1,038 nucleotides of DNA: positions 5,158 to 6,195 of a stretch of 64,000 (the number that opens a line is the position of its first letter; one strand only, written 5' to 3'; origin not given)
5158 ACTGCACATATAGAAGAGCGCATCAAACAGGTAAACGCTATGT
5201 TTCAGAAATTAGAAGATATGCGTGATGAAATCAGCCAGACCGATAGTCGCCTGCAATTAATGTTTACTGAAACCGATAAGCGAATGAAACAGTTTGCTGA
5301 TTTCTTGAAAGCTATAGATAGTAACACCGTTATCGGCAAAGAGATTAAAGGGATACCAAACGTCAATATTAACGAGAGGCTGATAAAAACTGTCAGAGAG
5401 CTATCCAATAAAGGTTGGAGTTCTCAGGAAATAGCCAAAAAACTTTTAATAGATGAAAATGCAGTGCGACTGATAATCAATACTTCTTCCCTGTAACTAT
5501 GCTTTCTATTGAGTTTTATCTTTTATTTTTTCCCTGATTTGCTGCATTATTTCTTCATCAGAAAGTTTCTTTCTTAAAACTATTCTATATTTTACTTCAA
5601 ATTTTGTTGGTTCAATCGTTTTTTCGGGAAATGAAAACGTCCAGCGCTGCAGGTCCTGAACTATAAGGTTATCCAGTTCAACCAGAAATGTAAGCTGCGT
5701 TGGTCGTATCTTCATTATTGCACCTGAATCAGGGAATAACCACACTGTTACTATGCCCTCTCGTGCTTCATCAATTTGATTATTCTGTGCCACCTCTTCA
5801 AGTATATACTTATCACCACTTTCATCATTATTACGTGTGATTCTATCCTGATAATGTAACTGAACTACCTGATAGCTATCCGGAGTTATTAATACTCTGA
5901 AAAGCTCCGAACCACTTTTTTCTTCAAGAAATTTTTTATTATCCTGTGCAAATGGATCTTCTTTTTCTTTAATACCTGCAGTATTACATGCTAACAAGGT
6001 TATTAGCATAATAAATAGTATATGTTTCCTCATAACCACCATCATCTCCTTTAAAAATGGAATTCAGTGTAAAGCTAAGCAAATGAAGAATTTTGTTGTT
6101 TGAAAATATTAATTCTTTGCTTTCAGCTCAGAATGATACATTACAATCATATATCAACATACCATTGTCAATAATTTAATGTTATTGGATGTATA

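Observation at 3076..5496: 806-aa membrane-anchored coiled-coil protein ending in a helix-turn-helix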

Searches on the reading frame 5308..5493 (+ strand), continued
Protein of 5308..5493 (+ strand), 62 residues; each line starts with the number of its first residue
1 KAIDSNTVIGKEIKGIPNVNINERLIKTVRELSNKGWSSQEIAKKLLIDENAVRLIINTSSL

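Call 37: find_homologous_proteins(query=A2, max_evalue=10)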
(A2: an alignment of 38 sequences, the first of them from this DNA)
Query A2 (38 sequences) (60 aa, profile of the alignment): 277 proteins with E <= 10 among 7514 candidates; the best 120 are listed.
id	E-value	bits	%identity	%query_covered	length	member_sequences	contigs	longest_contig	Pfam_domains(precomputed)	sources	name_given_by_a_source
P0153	2.4e-21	93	31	82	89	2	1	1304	PF10975.15,PF19610.6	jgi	jgi:DNA-binding NarL/FixJ family response regulator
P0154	5.7e-20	88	36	75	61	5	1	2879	PF19610.6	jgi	jgi:DNA-directed RNA polymerase specialized sigma24 family protein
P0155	8.2e-20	88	31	80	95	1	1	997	PF10975.15,PF19610.6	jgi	jgi:DNA-binding NarL/FixJ family response regulator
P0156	1.5e-19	87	34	73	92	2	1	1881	PF10975.15,PF19610.6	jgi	jgi:hypothetical protein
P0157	2.6e-19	86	37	82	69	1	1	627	PF10975.15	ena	-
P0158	3.0e-19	86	36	75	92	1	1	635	PF10975.15,PF19610.6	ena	-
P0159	3.1e-19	86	29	75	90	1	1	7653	PF10975.15,PF19610.6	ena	-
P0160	3.5e-19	86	36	75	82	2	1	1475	PF10975.15,PF19610.6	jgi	jgi:hypothetical protein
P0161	4.4e-19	86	33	82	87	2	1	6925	PF10975.15,PF19610.6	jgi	jgi:DNA-binding NarL/FixJ family response regulator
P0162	4.8e-19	86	30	93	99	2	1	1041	PF19610.6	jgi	-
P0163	5.0e-19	85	27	73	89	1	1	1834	PF10975.15,PF19610.6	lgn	-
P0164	6.1e-19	85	31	82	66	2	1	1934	PF10975.15,PF19610.6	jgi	jgi:DNA-directed RNA polymerase specialized sigma24 family protein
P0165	1.1e-18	84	36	78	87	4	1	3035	PF10975.15,PF19610.6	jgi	jgi:DNA-binding NarL/FixJ family response regulator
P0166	1.9e-18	84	31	82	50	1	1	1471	PF10975.15,PF19610.6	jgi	jgi:transcriptional regulator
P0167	2.9e-18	83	31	85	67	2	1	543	PF10975.15,PF19610.6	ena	-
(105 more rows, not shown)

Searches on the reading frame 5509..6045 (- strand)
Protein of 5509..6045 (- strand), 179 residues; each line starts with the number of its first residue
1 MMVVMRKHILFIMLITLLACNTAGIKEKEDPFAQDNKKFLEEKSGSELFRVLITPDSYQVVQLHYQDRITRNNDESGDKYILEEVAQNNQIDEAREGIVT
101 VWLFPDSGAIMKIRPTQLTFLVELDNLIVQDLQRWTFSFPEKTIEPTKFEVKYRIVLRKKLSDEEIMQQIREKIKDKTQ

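Call 40: search_protein_families(library=pfam, proteins=[window:5509-6045:-], max_evalue=0.01)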
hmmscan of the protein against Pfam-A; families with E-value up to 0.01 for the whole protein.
window:5509-6045:- (179 aa): 0 families

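Call 69: search_protein_families(library=ncbifam, proteins=[window:5509-6045:-], max_evalue=0.001)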
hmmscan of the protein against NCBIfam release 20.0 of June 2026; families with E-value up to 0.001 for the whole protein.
window:5509-6045:- (179 aa): 1 family
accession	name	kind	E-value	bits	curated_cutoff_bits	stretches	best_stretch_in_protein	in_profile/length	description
NF047490.1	LamCadPlsmbinLA2219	equivalog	1.3e-20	73.7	285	1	37-159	63-187/188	LA_2219 family laminin/E-cadherin/plasminogen-binding protein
